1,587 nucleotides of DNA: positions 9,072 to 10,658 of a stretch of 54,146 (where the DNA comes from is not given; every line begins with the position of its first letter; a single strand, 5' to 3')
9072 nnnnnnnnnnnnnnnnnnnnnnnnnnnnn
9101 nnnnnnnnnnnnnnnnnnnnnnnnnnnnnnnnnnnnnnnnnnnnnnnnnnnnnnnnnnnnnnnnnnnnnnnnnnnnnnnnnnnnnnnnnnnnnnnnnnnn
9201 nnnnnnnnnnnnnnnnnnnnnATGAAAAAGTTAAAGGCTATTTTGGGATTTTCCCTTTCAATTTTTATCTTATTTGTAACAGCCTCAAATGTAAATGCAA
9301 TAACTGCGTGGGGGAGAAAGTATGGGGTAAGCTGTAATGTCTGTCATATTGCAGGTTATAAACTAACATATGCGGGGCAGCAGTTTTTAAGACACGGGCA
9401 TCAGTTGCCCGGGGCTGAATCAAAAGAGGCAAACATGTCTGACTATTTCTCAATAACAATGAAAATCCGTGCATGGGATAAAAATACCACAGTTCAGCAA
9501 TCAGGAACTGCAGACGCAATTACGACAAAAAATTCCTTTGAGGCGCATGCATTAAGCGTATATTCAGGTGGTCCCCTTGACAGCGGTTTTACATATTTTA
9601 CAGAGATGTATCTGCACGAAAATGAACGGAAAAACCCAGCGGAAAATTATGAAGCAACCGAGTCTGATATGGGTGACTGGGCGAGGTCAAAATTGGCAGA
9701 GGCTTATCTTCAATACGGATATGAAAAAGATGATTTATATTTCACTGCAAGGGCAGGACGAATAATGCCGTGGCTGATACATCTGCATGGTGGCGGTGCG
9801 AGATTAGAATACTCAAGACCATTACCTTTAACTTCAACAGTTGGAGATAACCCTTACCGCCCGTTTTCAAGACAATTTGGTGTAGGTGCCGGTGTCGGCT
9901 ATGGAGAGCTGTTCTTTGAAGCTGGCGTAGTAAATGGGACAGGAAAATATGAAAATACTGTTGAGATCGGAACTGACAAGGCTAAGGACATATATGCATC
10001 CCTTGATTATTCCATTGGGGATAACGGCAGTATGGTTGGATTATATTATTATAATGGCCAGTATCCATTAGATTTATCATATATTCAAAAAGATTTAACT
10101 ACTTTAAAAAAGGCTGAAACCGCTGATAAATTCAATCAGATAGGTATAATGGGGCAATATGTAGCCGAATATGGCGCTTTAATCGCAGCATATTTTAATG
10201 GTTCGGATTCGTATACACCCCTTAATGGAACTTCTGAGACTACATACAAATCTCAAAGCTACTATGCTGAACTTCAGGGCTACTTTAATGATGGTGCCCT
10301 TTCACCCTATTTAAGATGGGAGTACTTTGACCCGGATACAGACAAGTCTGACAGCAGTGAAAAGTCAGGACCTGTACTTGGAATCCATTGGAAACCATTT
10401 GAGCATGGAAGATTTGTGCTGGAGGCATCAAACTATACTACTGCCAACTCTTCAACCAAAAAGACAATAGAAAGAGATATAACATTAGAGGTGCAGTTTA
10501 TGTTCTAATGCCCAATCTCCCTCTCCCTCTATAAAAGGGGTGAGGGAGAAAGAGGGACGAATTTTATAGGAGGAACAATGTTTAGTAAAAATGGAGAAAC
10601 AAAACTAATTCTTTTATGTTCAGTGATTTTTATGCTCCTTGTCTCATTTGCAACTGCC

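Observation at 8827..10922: Predicted outer-membrane beta-barrel carrying a haem-c motif, in an operon with a c553-like cytochrome and a small zinc-ribbon protein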

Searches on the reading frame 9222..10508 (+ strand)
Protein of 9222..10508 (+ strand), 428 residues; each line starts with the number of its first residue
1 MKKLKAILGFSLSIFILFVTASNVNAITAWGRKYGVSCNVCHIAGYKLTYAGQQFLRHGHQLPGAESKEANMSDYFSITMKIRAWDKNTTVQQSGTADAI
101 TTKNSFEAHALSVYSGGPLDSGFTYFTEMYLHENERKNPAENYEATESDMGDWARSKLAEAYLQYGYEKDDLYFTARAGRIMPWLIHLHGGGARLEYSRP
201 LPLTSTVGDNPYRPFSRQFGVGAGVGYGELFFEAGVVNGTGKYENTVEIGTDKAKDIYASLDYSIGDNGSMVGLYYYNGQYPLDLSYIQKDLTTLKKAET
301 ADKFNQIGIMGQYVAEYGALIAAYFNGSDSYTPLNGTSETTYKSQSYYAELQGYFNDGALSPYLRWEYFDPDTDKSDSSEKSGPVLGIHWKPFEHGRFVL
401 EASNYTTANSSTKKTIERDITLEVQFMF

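Call 3: search_protein_families(library=pfam, proteins=[window:9222-10508:+], max_evalue=0.1)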
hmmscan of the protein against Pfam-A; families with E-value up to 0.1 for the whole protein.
window:9222-10508:+ (428 aa): 0 families

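Call 4: search_protein_families(library=ncbifam, proteins=[window:9222-10508:+], max_evalue=0.1)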
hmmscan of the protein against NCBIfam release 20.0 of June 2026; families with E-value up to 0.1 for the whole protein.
window:9222-10508:+ (428 aa): 0 families

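Call 5: find_homologous_proteins(query=window:9222-10508:+, max_evalue=0.001)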
Query window:9222-10508:+ (428 aa): 51 proteins with E <= 0.001 among 3565 candidates.
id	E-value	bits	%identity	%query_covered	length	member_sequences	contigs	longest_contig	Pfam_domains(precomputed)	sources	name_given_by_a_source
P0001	2.6e-291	984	100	100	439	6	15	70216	-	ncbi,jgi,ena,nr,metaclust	ncbi:MAG: hypothetical protein A3I04_05015 [Nitrospinae bacterium RIFCSPLOWO2_02_FULL_39_110]|nr:MAG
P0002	9.0e-246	834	86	100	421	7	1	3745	-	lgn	-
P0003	1.5e-231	787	80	100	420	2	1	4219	-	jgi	-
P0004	6.8e-231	785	81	100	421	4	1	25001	-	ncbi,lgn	-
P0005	1.6e-230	783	80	100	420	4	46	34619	-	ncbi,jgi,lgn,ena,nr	ncbi:MAG: hypothetical protein A2W77_05925 [Nitrospinae bacterium RIFCSPLOWO2_12_39_16]|nr:MAG: hypo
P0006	1.0e-220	751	78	100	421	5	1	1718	-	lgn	-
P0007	7.8e-215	732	75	100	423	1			-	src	-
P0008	2.7e-175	601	63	96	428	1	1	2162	PF07396.18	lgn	-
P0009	2.3e-173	595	62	100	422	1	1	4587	-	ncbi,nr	ncbi:MAG: hypothetical protein HY611_10495 [Elusimicrobia bacterium]|nr:hypothetical protein [Elusim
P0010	1.5e-150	520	59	95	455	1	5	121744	-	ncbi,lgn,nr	ncbi:MAG: hypothetical protein HYT79_03390 [Elusimicrobia bacterium]|nr:hypothetical protein [Elusim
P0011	3.3e-149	516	57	99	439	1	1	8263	-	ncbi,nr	ncbi:MAG: hypothetical protein HY400_02475 [Elusimicrobia bacterium]|nr:hypothetical protein [Elusim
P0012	7.5e-149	514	58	94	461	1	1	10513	-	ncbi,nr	ncbi:MAG: hypothetical protein HY399_03345 [Elusimicrobia bacterium]|nr:hypothetical protein [Elusim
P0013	1.6e-148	513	56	100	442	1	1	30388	-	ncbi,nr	ncbi:MAG: hypothetical protein HY547_01100 [Elusimicrobia bacterium]|nr:hypothetical protein [Elusim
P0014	4.8e-147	508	55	100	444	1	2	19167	-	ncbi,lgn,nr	ncbi:MAG: hypothetical protein HY401_02880 [Elusimicrobia bacterium]|nr:hypothetical protein [Elusim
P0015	5.7e-147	508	57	95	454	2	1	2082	-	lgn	-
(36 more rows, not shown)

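Call 19: predict_structure(alignment_id=A1)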
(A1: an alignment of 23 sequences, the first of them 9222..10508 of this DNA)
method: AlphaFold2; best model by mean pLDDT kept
length: 428 residues; sequences in the alignment: 23
mean_pLDDT: 79.7   pTM: 0.80
mean pLDDT of the five models: 79.7, 78.2, 76.2, 75.7, 74.2
residues with pLDDT >= 90: 129; 70-90: 209; 50-70: 55; < 50: 35
segments of 3 or more residues with pLDDT < 50: 137-153, 244-250, 287-295
pLDDT, mean of each block of 10 residues (from residue 1): 82 82 69 77 78 85 67 82 88 93 79 83 85 56 37 59 88 90 82 62 76 73 94 86 48 79 91 92 54 50 89 91 93 80 93 87 94 83 93 84 93 92 86
secondary structure, 60 per line:
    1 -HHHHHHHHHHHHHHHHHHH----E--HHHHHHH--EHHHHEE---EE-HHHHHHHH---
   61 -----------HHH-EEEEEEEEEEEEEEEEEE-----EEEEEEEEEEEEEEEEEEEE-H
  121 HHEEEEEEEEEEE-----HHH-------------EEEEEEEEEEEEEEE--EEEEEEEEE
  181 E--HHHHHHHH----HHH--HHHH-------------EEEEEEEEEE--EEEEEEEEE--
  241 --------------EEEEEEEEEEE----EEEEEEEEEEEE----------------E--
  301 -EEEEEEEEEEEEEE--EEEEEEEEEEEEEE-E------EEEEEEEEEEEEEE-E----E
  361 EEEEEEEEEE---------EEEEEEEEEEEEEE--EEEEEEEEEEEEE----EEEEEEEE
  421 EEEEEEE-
elements in order: H2-20 H28-34 H38-41 H50-57 E76-93 E99-118 E123-133 E155-169 E172-181 H184-191 H201-204 E218-227 E230-238 E255-265 E270-281 E302-315 E318-331 E340-353 E360-370 E380-393 E396-408 E413-427

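Call 21: search_protein_representatives(alignment_id=A1)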
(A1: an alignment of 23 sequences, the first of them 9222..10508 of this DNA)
Query: 23 sequences, 414 profile positions. Proteins with E-value up to 0.001 (for the whole library): 2992; up to 1e-10: 632; up to 1e-30: 85. The best 150 are listed.
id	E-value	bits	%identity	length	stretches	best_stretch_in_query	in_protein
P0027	7.6e-175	598.1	-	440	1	2-414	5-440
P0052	1.4e-162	557.7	-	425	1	10-414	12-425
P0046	3.5e-147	507.0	-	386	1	10-414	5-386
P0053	3.7e-130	450.9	-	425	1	9-414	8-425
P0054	9.9e-129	446.2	-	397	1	7-414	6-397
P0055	5.8e-123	427.2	-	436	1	7-414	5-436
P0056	2.8e-115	401.9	-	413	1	7-414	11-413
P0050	1.2e-113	396.5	-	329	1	59-414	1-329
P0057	2.8e-106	372.2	-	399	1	8-414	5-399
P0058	4.7e-104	364.9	-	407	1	7-414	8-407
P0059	2.4e-103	362.6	-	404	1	6-414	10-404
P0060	3.8e-100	352.0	-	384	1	5-414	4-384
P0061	1.7e-94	333.4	-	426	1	12-402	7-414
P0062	3.0e-94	332.6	-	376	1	15-414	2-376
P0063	9.2e-94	331.0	-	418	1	4-403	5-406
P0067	5.5e-90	318.6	-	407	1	8-414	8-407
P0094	8.4e-43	163.2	-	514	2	147-414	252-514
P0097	1.1e-40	156.2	-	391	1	12-396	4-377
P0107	1.0e-37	146.4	-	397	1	8-395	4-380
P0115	2.2e-36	142.1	-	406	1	8-399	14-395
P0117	1.7e-35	139.1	-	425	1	8-414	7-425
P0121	2.4e-34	135.3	-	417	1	10-375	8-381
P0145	5.8e-29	117.6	-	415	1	8-414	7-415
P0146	6.7e-29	117.4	-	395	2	152-396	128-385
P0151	3.4e-28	115.1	-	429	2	153-413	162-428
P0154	6.5e-28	114.1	-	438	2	160-393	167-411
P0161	7.5e-27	110.6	-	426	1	10-413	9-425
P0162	8.8e-27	110.4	-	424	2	193-413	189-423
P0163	1.4e-26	109.7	-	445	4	9-68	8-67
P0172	7.3e-26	107.4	-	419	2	153-407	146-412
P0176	2.1e-25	105.9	-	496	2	13-133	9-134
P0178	2.8e-25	105.4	-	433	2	9-148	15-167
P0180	3.9e-25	105.0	-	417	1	13-414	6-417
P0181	4.4e-25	104.8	-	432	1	1-414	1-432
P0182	4.7e-25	104.7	-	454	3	8-68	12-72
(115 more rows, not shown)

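Call 23: list_cluster_members(proteins=[P0107, P0117, P0145, P0151, P0161, P0172, P0180, P0146, P0094, P0067])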
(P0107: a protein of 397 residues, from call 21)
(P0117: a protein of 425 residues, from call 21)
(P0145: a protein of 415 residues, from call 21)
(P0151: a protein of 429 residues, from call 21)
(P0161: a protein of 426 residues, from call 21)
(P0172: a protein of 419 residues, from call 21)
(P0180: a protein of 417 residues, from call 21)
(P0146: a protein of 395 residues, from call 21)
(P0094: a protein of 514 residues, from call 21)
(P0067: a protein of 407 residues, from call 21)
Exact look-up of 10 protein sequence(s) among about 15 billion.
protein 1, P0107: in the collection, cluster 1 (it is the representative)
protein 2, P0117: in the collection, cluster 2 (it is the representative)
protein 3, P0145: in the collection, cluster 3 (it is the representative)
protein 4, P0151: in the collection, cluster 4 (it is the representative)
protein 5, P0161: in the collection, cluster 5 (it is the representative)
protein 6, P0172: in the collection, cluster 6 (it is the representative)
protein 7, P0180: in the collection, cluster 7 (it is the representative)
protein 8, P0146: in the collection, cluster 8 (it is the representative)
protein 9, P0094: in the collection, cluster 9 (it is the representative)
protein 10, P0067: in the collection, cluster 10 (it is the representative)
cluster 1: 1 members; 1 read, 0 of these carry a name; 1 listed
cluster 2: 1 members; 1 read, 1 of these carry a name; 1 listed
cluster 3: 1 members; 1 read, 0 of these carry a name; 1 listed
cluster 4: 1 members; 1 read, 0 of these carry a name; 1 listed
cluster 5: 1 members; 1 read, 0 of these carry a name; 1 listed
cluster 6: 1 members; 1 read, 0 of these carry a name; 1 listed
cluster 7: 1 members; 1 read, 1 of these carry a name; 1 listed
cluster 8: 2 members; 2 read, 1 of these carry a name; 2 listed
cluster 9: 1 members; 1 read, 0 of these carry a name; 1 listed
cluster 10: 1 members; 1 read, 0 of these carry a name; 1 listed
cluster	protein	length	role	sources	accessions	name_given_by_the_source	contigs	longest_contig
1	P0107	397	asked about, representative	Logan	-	-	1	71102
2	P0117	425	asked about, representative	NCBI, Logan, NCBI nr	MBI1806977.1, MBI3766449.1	MAG: hypothetical protein HYR76_08000 [Ignavibacteria bacterium] | hypothetical protein [Ignavibacteria bacterium]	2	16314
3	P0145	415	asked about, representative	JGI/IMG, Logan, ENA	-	-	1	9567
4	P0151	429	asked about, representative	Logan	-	-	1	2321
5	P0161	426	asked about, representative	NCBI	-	-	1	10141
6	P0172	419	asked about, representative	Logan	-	-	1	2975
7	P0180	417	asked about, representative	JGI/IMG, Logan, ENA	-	hypothetical protein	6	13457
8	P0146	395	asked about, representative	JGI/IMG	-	hypothetical protein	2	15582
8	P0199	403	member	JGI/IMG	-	-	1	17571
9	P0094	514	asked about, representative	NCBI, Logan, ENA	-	-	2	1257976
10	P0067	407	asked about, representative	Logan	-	-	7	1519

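Call 26: fold_search(model_id=the predicted structure, library=pdb)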
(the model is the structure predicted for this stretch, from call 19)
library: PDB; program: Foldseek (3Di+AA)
matches with E <= 10: 803; with E <= 0.001: 200
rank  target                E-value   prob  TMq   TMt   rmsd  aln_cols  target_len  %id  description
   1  3wi5                  2.5e-13  1.00  0.51  0.67   6.6       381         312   12  Crystal structure of the Loop 7 mutant PorB from Neisseria meningitidis serogroup B (released 2014-01-01)
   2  4aui_A                9.5e-13  1.00  0.50  0.66   6.8       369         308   11  STRUCTURE AND FUNCTION OF THE PORB PORIN FROM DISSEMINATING N. GONORRHOEAE (released 2012-10-10)
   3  7de8                  4.9e-12  1.00  0.49  0.60   7.9       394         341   11  Crystal Structure of outer membrane protein PorB with G103K mutations from Neisseria meningitidis W135 (released 2021-03-31)
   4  3a2s_X                4.9e-12  1.00  0.49  0.59   7.7       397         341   10  Crystal Structure of outer membrane protein PorB from Neisseria meningitidis in complex with sucrose (released 2010-04-07)
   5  3wi4                  5.5e-11  1.00  0.51  0.69   6.6       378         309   12  Crystal structure of wild-type PorB from Neisseria meningitidis serogroup B (released 2014-01-01)
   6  2o4v_A                2.0e-10  1.00  0.48  0.50   9.5       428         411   14  An arginine ladder in OprP mediates phosphate specific transfer across the outer membrane (released 2006-12-26)
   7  4rjw                  6.9e-10  1.00  0.49  0.49  11.0       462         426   14  Crystal structure of Pseudomonas aeruginosa OprO (released 2015-10-21)
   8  4rjx                  7.7e-10  1.00  0.49  0.49  11.1       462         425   13  Crystal structure of the OprO mutant protein F62Y/D114Y (released 2015-10-21)
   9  5mdo_A                8.1e-10  1.00  0.49  0.59   7.3       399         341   12  Crystal structure of in vitro folded Chitoporin VhChip from Vibrio harveyi (crystal form I) (released 2017-12-20)
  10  3t24_C                8.5e-10  1.00  0.35  0.40   9.5       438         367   13  Crystal structure of Pseudomonas aeruginosa OpdQ (released 2012-02-08)
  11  2fgq                  1.5e-09  1.00  0.47  0.59   7.8       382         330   12  High resolution X-ray structure of Omp32 in complex with malate (released 2006-01-31)
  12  3dwn_A                1.7e-09  1.00  0.29  0.29  17.8       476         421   11  Crystal structure of the long-chain fatty acid transporter FadL mutant A77E/S100R (released 2008-12-16)
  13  7eqm_A                1.9e-09  1.00  0.49  0.61   6.8       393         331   12  Apo Truncated VhChiP (Delta 1-19) (released 2022-08-10)
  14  5mdq_A                1.9e-09  1.00  0.49  0.57   9.5       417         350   11  Crystal structure of outer membrane expressed Chitoporin VhChip from Vibrio harveyi (released 2017-12-20)
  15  8byt_A                3.0e-09  1.00  0.43  0.57   8.4       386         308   13  Outer membrane attachment porin OmpM1 from Veillonella parvula, C3 symmetry (released 2023-11-08)
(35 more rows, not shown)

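Call 28: search_solved_structures(query=A1, max_evalue=1)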
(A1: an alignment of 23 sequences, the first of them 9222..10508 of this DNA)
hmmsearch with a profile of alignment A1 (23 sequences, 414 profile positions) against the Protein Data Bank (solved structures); distinct sequences matched with E-value up to 1: 1.
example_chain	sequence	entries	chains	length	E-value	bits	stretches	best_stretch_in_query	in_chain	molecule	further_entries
8yts_A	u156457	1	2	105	0.22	13.5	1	5-45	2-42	Cytochrome C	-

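Call 29: find_related_loci(query=A1, collection=genome_contigs, flank=5000)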
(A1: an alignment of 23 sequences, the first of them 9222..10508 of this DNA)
Query A1 (428 aa) in genome_contigs; peptide patterns used: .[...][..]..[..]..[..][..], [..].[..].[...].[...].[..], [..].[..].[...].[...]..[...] (x = any residue, [..] = any of these).
178 stretches matched a pattern; 70 encode a relative of the query (tblastn E <= 1e-3); 70 distinct loci.
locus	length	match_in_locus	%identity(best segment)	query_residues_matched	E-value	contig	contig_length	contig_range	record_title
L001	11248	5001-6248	79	8-428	0e+0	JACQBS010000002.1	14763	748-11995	MAG: Nitrospinota bacterium isolate NC_groundwater_948_Pr1_S-0.2um_39_25 Montesol18-Sp2_coassembly_scaffold_32099, whole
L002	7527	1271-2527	80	3-428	0e+0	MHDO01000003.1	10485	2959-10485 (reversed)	MAG: Nitrospinae bacterium RIFCSPLOWO2_12_39_16 rifcsplowo2_12_sub10_scaffold_1042, whole genome shotgun sequence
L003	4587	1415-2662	62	1-428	0e+0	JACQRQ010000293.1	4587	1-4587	MAG: Elusimicrobia bacterium isolate NC_groundwater_1363_Ag_S-0.2um_60_33 S_p2_S4_coassembly_k141_4021233, whole genome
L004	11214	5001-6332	55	1-428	7e-155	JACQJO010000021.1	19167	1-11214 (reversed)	MAG: Elusimicrobia bacterium isolate NC_groundwater_1153_Ag_S-0.1um_52_252 S_p1_S3_coassembly_k141_545401, whole genome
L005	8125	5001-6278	57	5-428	5e-154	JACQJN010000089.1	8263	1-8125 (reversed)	MAG: Elusimicrobia bacterium isolate NC_groundwater_1152_Ag_S-0.1um_51_25 S_p1_S3_coassembly_k141_509539, whole genome s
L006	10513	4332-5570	58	26-428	5e-152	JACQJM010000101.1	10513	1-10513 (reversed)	MAG: Elusimicrobia bacterium isolate NC_groundwater_1151_Ag_S-0.1um_50_28 S_p1_S3_coassembly_k141_994788, whole genome s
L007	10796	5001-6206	56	26-428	7e-144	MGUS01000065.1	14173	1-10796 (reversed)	MAG: Elusimicrobia bacterium RIFCSPLOWO2_01_FULL_60_11 rifcsplowo2_01_scaffold_32464, whole genome shotgun sequence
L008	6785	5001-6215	55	24-428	7e-143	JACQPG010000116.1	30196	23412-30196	MAG: Elusimicrobia bacterium isolate NC_groundwater_1301_Ag_S-0.2um_62_34 S_p2_S4_coassembly_k141_3124476, whole genome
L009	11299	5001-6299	53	4-428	6e-141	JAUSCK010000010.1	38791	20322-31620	MAG: Elusimicrobiota bacterium isolate E14_concoct.bin.112_sub E14_k141_698176, whole genome shotgun sequence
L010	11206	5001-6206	54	26-428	2e-140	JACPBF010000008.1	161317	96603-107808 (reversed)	MAG: Elusimicrobia bacterium isolate NC_groundwater_250_Ag_S-0.2um_38_13 S5_GD2017_2_S2_scaffold_122, whole genome shotg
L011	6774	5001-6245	52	21-428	2e-137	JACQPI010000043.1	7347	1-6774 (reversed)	MAG: Elusimicrobia bacterium isolate NC_groundwater_1303_Ag_S-0.2um_63_32 S_p2_S4_coassembly_k141_1070185, whole genome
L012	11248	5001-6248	52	12-428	8e-135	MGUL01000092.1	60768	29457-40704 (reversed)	MAG: Elusimicrobia bacterium RBG_16_66_12 RBG_16_scaffold_2715, whole genome shotgun sequence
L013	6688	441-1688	50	19-428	3e-134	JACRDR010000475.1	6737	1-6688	MAG: Elusimicrobia bacterium isolate NC_groundwater_1677_Pr3_B-0.1um_68_8 SR-2_scaffold_141_3986200, whole genome shotgu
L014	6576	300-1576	53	1-428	4e-133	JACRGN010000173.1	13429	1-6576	MAG: Nitrospinota bacterium isolate NC_groundwater_1752_Pr3_B-0.1um_39_30 SR-2_scaffold_141_1450527, whole genome shotgu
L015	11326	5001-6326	56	1-428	5e-155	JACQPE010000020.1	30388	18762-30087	MAG: Elusimicrobia bacterium isolate NC_groundwater_1299_Ag_S-0.2um_52_32 S_p2_S4_coassembly_k141_361581, whole genome s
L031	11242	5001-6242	35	3-424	2e-54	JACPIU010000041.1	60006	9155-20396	MAG: Bdellovibrio sp. isolate NC_groundwater_449_Ag_S-0.1um_43_11 S35_SO-1_scaffold_537474, whole genome shotgun sequenc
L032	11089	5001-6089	34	17-389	2e-54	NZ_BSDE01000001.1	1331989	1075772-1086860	Geothrix limicola strain Red804 sequence01, whole genome shotgun sequence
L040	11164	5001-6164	32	14-390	2e-51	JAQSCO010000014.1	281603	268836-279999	MAG: Lacunisphaera sp. isolate U-2020 MAG007 NODE_14_length_281603_cov_13.705276, whole genome shotgun sequence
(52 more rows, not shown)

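Call 36: find_homologous_proteins(query=A2, max_evalue=1e-10)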
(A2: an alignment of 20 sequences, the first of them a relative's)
Query A2 (20 sequences) (417 aa, profile of the alignment): 454 proteins with E <= 1e-10 among 8000 candidates; the best 120 are listed.
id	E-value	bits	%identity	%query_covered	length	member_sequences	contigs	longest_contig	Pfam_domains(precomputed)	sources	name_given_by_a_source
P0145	1.5e-162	560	42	100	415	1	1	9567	-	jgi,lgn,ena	-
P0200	5.7e-158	545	42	97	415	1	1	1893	-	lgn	-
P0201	5.9e-154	531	49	95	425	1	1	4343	-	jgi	jgi:hypothetical protein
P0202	9.2e-153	528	43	100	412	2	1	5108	-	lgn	-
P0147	2.1e-152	526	52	99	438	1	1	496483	-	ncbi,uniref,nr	ncbi:hypothetical protein [Geothrix mesophila]|uniref:hypothetical protein n=1 Tax=Geothrix mesophil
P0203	4.1e-152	525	43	100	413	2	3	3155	-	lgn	-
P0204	1.7e-151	523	43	98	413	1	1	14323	-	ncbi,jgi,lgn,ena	-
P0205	4.0e-151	522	40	100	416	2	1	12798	-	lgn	-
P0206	4.6e-151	522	43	100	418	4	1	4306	-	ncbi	-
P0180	1.7e-150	520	100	100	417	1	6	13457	-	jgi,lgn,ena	jgi:hypothetical protein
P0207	2.1e-150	520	45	95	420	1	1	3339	-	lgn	-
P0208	2.4e-150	520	41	98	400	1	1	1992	-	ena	-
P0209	4.3e-150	519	48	95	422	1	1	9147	-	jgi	jgi:hypothetical protein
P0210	7.1e-149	515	48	95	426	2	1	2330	-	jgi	-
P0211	1.0e-148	514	47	95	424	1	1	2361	-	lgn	-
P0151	1.5e-146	507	41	98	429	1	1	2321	-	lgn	-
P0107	8.6e-146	505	41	100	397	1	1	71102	-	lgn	-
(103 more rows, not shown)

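Call 50: search_dna_similar(query=window:9222-10508:+, collection=plasmids, mode=protein, max_evalue=0.001, max_rows=25)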
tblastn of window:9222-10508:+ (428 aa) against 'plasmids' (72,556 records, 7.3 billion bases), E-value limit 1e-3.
No match.

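Call 54: list_cluster_members(proteins=[P0097, P0115, P0121, P0154, P0162, P0163, P0176, P0178, P0181, P0182])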
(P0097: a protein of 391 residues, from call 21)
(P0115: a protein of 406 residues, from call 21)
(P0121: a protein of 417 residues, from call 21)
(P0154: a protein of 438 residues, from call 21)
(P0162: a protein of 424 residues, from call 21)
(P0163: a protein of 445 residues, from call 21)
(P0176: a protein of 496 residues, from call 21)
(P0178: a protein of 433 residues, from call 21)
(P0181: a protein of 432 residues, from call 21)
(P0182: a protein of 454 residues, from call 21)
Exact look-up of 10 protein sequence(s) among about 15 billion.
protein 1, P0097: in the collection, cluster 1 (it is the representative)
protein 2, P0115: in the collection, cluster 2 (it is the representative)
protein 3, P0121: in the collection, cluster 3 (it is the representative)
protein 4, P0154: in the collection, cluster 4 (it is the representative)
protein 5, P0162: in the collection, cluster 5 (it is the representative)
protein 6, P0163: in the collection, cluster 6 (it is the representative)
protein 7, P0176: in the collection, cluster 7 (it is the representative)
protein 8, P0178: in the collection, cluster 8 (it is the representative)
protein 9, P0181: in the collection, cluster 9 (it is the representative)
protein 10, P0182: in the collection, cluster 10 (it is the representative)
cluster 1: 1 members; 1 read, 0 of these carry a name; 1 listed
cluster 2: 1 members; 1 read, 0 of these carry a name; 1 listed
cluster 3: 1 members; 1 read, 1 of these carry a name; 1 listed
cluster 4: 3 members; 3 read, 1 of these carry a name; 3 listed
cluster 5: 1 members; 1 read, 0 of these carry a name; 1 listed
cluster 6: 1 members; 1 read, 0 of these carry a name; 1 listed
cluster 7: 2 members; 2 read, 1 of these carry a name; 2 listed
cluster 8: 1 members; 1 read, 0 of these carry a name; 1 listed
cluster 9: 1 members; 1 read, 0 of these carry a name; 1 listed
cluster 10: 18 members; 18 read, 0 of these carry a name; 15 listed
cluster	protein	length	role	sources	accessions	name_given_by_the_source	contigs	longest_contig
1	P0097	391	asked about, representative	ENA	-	-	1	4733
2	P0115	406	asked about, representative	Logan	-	-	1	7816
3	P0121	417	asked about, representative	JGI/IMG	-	hypothetical protein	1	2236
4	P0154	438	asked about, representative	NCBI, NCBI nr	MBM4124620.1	MAG: hypothetical protein FJ246_06680 [Nitrospira sp.] | hypothetical protein [Nitrospira sp.]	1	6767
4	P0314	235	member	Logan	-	-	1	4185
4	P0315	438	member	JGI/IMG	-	-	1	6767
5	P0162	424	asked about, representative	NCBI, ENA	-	-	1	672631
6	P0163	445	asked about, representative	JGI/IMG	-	-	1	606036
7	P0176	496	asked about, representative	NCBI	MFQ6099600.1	MAG: hypothetical protein ACE5O2_17840, partial [Armatimonadota bacterium]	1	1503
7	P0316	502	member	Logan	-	-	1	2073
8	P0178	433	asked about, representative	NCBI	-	-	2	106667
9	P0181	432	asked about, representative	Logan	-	-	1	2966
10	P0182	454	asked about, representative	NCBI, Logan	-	-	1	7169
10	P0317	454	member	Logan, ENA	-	-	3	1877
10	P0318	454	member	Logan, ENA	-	-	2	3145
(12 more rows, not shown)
